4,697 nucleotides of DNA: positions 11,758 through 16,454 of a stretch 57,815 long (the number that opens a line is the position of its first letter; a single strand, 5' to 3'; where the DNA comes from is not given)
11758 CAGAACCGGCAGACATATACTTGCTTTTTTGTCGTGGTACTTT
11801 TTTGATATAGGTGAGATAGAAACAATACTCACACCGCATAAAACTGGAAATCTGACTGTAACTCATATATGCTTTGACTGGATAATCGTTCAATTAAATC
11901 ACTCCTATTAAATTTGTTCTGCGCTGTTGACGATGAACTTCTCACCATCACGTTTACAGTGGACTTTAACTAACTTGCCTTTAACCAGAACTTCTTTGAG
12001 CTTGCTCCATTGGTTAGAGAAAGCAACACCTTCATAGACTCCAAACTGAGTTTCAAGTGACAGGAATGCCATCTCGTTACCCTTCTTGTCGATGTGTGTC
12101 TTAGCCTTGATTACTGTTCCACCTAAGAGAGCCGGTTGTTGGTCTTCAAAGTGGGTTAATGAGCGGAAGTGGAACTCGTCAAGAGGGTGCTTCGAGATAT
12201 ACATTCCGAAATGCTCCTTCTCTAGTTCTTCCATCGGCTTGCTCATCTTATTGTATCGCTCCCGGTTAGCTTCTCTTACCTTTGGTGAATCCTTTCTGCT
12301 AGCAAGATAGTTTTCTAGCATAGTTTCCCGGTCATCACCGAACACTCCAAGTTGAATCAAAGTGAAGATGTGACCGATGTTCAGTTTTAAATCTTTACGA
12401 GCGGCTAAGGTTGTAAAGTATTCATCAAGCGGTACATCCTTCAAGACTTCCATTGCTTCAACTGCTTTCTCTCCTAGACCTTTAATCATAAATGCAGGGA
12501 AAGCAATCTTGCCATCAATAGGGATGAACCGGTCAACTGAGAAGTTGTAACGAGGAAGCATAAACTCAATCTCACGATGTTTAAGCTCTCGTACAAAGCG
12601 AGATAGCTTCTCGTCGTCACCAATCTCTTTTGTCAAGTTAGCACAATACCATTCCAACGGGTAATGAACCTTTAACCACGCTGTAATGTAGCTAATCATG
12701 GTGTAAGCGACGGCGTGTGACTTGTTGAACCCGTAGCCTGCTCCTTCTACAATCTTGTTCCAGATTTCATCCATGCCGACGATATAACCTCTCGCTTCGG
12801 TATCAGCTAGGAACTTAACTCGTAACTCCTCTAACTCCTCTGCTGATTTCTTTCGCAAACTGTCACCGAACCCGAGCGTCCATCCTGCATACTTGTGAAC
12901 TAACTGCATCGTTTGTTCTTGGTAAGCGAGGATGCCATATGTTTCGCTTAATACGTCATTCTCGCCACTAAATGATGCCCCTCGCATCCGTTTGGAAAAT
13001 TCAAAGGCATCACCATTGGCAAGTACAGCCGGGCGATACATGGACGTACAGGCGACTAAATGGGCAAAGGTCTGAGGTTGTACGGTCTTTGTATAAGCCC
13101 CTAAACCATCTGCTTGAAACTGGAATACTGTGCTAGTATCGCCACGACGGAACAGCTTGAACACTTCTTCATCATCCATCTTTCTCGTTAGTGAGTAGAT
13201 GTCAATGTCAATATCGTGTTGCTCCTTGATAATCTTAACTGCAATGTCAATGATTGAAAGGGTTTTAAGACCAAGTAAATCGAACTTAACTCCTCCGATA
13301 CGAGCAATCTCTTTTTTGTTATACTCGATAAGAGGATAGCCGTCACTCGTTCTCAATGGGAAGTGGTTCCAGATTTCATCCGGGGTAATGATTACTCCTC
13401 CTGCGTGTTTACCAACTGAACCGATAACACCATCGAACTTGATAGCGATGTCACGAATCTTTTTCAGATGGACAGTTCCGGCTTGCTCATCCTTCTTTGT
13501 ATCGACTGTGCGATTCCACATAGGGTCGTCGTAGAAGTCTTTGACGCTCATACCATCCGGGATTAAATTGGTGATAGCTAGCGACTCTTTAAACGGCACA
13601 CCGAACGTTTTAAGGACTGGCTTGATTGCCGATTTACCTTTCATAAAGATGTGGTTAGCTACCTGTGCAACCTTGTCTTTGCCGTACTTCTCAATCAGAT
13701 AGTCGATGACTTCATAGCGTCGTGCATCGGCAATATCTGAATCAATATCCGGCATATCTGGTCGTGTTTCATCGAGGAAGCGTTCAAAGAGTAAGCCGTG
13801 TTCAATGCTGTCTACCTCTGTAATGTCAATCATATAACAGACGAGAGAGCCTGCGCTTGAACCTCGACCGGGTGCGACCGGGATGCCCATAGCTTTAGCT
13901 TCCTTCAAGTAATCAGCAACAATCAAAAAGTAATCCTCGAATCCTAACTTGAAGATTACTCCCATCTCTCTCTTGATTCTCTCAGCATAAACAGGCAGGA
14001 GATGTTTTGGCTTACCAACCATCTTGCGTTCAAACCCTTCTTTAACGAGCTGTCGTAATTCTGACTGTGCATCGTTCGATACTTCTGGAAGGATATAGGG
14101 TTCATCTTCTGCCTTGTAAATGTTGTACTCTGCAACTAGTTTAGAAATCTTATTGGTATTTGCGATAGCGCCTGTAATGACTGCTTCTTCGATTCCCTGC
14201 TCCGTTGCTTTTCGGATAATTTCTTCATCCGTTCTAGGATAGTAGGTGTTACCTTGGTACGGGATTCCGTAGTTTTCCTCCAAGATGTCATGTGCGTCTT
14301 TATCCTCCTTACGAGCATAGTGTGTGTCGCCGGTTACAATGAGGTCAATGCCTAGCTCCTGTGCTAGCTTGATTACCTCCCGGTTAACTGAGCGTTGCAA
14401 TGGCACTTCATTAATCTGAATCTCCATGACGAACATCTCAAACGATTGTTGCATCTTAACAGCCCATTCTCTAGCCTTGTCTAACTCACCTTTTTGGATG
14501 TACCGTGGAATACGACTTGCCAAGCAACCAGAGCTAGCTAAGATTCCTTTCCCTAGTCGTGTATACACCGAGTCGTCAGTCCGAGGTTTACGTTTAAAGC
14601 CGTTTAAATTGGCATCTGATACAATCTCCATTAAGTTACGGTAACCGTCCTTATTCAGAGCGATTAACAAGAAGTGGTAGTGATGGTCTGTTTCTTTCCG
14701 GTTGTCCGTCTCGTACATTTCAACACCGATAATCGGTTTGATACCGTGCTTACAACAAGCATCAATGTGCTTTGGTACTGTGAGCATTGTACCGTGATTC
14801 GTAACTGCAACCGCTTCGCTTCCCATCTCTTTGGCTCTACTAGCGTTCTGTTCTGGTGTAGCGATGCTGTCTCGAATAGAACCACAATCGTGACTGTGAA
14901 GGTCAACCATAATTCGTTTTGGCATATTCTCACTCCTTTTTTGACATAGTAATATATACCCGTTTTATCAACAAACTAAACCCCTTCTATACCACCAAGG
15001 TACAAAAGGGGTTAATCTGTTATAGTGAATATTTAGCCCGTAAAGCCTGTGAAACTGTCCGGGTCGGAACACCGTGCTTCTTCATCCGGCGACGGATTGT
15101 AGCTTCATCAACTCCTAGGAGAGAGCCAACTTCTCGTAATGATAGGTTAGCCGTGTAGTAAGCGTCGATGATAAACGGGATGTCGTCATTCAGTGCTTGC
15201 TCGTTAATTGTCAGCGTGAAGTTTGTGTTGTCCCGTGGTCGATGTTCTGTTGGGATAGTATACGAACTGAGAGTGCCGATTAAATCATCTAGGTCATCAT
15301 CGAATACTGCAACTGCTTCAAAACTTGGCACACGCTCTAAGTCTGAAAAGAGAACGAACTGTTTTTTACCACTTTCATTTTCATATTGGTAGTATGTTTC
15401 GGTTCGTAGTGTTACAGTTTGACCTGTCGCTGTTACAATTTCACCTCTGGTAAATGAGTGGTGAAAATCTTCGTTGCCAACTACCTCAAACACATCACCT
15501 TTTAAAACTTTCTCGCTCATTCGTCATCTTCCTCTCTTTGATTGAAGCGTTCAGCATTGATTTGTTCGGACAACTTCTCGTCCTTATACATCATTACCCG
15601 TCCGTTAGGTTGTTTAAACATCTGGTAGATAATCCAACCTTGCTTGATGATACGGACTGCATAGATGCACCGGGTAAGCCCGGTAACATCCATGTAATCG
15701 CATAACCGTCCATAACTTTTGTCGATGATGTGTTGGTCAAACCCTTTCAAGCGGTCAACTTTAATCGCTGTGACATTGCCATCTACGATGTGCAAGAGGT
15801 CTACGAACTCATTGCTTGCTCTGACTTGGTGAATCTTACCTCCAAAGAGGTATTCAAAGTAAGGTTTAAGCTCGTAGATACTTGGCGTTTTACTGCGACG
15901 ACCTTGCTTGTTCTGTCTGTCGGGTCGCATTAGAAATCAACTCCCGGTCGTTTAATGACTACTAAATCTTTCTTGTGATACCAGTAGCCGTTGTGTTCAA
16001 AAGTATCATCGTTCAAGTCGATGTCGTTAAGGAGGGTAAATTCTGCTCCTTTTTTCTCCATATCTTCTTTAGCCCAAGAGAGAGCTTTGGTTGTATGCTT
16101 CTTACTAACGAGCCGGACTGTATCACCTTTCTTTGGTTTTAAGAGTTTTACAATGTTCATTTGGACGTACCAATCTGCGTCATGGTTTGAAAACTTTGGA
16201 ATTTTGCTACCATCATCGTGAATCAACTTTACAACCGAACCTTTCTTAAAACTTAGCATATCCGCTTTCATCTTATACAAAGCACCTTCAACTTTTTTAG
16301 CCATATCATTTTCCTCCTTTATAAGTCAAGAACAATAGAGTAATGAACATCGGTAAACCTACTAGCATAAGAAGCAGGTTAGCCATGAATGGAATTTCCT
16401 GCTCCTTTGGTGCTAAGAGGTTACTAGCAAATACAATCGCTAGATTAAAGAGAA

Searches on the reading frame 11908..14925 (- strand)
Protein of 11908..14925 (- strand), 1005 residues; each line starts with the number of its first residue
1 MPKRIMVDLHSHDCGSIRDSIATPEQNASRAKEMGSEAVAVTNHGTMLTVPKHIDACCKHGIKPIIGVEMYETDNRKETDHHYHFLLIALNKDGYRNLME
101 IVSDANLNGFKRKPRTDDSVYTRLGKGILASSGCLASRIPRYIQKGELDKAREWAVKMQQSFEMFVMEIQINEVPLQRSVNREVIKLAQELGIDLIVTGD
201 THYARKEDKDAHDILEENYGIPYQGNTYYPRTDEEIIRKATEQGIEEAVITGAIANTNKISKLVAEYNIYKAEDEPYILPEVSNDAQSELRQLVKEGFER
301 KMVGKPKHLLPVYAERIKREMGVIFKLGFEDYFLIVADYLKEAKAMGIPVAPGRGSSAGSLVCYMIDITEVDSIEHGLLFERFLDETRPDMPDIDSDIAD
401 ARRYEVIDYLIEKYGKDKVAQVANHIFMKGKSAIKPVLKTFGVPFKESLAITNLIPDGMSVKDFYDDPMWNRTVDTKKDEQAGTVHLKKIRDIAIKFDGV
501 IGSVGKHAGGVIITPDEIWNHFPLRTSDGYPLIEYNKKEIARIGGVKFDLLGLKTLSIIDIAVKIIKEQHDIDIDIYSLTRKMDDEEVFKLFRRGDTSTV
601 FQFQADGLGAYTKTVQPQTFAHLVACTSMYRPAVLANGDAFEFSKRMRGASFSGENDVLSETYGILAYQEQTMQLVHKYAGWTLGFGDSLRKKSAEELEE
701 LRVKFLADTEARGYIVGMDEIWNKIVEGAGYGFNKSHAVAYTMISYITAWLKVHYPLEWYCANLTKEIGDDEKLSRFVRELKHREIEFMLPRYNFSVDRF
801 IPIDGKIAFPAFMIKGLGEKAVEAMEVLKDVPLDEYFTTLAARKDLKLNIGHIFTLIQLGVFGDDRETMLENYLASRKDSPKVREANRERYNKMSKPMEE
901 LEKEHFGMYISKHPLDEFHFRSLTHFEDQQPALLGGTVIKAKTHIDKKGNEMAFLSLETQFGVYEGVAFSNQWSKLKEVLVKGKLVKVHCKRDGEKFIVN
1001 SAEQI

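Call 9: search_protein_families(library=phrogs, proteins=[window:11908-14925:-])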
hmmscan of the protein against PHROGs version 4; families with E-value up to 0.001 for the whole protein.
window:11908-14925:- (1005 aa): 8 families
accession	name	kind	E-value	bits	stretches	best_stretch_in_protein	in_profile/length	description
phrog_405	-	DNA, RNA and nucleotide metabolism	2.3e-276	921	1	4-1000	42-1081/1190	DNA polymerase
phrog_11165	-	DNA, RNA and nucleotide metabolism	1.7e-96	325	1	288-829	13-575/782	DNA polymerase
phrog_12219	-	DNA, RNA and nucleotide metabolism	1.6e-69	236.1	1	391-905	1-566/823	DNA polymerase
phrog_7513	-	unknown function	4.3e-63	214.8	1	5-395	10-455/461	-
phrog_21652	-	DNA, RNA and nucleotide metabolism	4.2e-52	178.3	1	345-711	29-430/476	DNA polymerase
phrog_13169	-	DNA, RNA and nucleotide metabolism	1.1e-30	107.9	1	16-388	13-413/463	DNA polymerase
phrog_4335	-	unknown function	5.9e-18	66.3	1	719-827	19-127/421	-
phrog_11127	-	DNA, RNA and nucleotide metabolism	0.00056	20.9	0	337-384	126-170/171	DNA polymerase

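Call 19: search_dna_similar(query=window:11908-14925:-, collection=phages, mode=protein, max_rows=25)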
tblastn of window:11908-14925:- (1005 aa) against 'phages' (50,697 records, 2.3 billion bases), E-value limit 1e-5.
Records with a match: 1449; places in all: 1459; records where one place covers at least 80% of the query: 704.
Best place of each record, by identity: <60% 1449.
By first word of the organism name: Pseudomonas 302; Mycobacterium 281; Streptomyces 211; Gordonia 132; Bacillus 99; Bacteriophage 60; Staphylococcus 48; Microbacterium 36; Escherichia 31; Rhodococcus 22; and 57 more.
By host as written in the record: Mycobacterium smegmatis mc2 155 203; - 118; Pseudomonas aeruginosa 118; Pseudomonas aeruginosa PAO1 86; Streptomyces griseus ATCC 10137 81; Gordonia terrae 3612 65; Streptomyces lividans JI 1326 44; Mycobacterium smegmatis mc#155 37; and 239 more.
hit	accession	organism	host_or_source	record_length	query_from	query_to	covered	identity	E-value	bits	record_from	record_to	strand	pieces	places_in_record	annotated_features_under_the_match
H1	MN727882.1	Geobacillus phage GBK1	Geobacillus kaustophilus ATCC 8005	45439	9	1005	99%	41.2%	0e+0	729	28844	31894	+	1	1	DNA polymerase III subunit alpha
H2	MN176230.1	Bacillus phage 056SW001B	Bacillus subtilis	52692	1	1005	100%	40.7%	0e+0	704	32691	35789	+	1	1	47: DnaE-like DNA polymerase III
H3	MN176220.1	Bacillus phage 019DV002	Bacillus subtilis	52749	1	1005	100%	40.7%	0e+0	701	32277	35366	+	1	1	45: DnaE-like DNA polymerase III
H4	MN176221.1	Bacillus phage 019DV004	Bacillus subtilis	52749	1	1005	100%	40.7%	0e+0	701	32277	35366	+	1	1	45: DnaE-like DNA polymerase III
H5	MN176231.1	Bacillus phage 276BB001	Bacillus subtilis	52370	1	1005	100%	40.4%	0e+0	693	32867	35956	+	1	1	47: DnaE-like DNA polymerase III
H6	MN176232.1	Bacillus phage 280BB001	Bacillus subtilis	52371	1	1005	100%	40.4%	0e+0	693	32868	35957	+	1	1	47: DnaE-like DNA polymerase III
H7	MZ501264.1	Bacillus phage 274BB002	Bacillus subtilis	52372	1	1005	100%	40.4%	0e+0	693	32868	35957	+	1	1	47: DnaE-like DNA polymerase III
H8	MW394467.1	Bacillus phage 268TH004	Bacillus subtilis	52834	1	1005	100%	40.4%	0e+0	691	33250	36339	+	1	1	47: DnaE-like DNA polymerase III alpha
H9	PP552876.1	Bacillus phage PK-1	-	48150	7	1005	99%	40.4%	0e+0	717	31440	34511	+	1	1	DNA polymerase III alpha subunit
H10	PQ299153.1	Bacillus phage Jayan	Bacillus licheniformis DSM13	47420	7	1005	99%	40.2%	8e-126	719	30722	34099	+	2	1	DNA polymerase (x2) | hypothetical protein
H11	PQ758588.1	Bacillus phage PS1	Bacillus licheniformis HNIBR-BC151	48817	7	1005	99%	40.2%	0e+0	717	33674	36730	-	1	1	DNA polymerase III alpha subunit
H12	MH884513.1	Bacillus phage vB_BpsS-36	Bacillus pseudalcaliphilus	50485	7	1000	99%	40.2%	0e+0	681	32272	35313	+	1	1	dnaE: DNA polymerase III subunit alpha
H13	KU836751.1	Bacillus phage Leo2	Bacillus pumilus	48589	1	1005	100%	38.6%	0e+0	662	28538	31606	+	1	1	DNA polymerase III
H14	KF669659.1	Bacillus phage Riggi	Bacillus pumilus BL-8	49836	1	1005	100%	38.2%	0e+0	658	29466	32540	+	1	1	DNA polymerase III | ribosome_binding_site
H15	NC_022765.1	Bacillus phage Riggi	Bacillus pumilus BL-8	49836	1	1005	100%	38.2%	0e+0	658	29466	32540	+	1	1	DNA polymerase | ribosome_binding_site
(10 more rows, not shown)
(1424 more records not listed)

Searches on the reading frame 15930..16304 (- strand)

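Call 18: search_protein_families(library=phrogs, proteins=[window:15930-16304:-], max_evalue=0.01)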
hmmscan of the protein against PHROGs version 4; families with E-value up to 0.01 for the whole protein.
window:15930-16304:- (124 aa): 1 family
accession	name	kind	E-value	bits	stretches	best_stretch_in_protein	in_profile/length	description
phrog_26483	-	unknown function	0.0004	20.3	1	20-68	98-148/418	-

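Call 42: search_protein_families(library=pfam, proteins=[window:15930-16304:-], max_evalue=0.01)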
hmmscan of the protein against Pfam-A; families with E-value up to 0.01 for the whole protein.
window:15930-16304:- (124 aa): 1 family
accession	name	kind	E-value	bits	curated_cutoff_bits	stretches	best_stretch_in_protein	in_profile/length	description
PF00018.34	SH3_1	-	0.0059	16.6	22.9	0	13-31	10-28/48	SH3 domain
